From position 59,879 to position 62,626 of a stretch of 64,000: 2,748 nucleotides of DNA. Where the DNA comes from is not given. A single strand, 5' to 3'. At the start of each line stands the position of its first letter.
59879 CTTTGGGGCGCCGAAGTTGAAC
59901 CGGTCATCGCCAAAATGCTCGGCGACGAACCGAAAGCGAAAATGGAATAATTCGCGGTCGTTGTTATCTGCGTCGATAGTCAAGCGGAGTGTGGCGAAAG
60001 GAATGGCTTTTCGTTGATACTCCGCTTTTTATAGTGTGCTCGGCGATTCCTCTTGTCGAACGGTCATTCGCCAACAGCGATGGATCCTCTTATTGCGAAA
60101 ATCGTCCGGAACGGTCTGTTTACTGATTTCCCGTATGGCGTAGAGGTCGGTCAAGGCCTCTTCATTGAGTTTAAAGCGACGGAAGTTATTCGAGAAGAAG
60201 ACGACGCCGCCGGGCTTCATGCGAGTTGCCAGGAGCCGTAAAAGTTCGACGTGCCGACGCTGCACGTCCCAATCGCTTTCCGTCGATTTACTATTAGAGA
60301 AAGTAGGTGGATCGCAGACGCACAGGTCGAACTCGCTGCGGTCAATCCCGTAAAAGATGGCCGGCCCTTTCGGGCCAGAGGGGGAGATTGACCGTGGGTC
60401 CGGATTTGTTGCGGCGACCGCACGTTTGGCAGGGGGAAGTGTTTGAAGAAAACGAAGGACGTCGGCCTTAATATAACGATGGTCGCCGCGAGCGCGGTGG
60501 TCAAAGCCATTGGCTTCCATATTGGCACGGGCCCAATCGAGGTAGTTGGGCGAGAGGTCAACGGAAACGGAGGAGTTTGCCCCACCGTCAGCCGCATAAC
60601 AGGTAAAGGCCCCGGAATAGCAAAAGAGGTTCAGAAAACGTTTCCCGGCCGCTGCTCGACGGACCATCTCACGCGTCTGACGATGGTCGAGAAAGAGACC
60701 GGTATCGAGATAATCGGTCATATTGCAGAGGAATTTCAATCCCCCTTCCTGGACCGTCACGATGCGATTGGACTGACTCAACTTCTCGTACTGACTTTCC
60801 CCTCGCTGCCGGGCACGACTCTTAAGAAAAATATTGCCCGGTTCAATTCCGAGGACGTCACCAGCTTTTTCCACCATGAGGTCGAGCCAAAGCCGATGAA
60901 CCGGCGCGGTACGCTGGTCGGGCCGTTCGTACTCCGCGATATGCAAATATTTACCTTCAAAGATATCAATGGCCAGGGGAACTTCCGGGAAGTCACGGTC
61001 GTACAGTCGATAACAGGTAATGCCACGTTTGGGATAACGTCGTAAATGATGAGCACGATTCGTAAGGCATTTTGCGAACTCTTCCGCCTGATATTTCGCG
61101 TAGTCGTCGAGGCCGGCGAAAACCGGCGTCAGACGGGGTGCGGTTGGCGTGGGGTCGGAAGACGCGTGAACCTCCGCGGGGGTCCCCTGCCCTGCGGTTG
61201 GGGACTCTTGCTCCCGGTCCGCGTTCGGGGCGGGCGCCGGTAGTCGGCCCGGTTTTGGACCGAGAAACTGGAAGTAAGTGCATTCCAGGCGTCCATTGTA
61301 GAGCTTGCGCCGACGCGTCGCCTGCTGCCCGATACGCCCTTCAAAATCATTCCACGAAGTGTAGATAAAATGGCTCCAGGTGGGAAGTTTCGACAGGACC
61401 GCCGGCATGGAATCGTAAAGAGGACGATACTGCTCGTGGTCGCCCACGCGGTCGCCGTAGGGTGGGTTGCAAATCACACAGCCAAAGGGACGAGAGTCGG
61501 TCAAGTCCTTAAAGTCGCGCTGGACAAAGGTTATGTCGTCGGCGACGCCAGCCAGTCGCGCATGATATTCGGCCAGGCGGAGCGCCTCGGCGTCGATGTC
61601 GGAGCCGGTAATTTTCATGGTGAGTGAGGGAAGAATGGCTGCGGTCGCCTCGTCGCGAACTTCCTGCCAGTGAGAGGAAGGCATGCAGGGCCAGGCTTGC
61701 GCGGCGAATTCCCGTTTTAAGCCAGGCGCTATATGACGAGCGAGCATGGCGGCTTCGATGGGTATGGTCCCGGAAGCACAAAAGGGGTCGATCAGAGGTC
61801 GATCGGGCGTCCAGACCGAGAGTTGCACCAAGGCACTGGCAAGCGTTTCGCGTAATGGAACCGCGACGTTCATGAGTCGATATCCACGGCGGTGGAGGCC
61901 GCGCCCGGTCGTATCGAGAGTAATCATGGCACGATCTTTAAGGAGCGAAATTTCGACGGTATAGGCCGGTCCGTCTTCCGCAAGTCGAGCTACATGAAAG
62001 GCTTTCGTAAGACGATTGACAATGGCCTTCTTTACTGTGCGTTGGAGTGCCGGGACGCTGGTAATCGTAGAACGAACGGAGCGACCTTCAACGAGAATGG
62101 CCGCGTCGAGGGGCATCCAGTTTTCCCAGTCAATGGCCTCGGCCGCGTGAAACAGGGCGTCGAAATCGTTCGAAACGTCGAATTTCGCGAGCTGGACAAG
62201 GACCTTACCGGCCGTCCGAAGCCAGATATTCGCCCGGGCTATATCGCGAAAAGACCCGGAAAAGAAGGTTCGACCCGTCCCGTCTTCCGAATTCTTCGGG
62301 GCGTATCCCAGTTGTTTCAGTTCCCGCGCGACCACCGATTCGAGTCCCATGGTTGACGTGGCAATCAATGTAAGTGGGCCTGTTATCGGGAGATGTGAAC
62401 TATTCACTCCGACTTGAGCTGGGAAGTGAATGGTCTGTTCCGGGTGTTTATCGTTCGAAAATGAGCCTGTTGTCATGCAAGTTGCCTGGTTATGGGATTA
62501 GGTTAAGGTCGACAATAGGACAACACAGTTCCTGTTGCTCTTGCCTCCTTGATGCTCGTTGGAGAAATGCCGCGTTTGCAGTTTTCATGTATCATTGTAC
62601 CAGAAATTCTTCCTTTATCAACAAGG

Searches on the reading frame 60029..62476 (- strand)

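Call 22: search_protein_families(library=pfam, proteins=[window:60029-62476:-], max_evalue=0.001)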
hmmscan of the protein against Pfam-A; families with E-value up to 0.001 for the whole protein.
window:60029-62476:- (815 aa): 9 families
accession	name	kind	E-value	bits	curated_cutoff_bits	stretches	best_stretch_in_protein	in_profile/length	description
PF01170.24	UPF0020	-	1.9e-50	171.8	22.3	1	197-401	1-195/197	RMKL-like, methyltransferase domain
PF22020.1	RlmL_1st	-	3.7e-19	68.9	27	1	36-93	1-55/55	RlmL ferredoxin-like domain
PF10672.15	Methyltrans_SAM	-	9.6e-17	61.6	27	1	556-659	68-172/286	S-adenosylmethionine-dependent methyltransferase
PF02926.22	THUMP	-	2.3e-11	44.4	20.6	1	103-188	2-84/84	THUMP domain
PF13649.12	Methyltransf_25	-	1.6e-08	35.6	27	0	285-337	19-71/97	Methyltransferase domain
PF13847.12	Methyltransf_31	-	2.8e-07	30.8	27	0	287-337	29-81/145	Methyltransferase domain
PF05175.20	MTS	-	8.7e-07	29.2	23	1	286-342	55-110/170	Methyltransferase small domain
PF08241.18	Methyltransf_11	-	2.1e-05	25.5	21.2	0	619-673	5-51/95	Methyltransferase domain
PF03602.21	Cons_hypoth95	-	0.00014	22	24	0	604-683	35-110/182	Conserved hypothetical protein 95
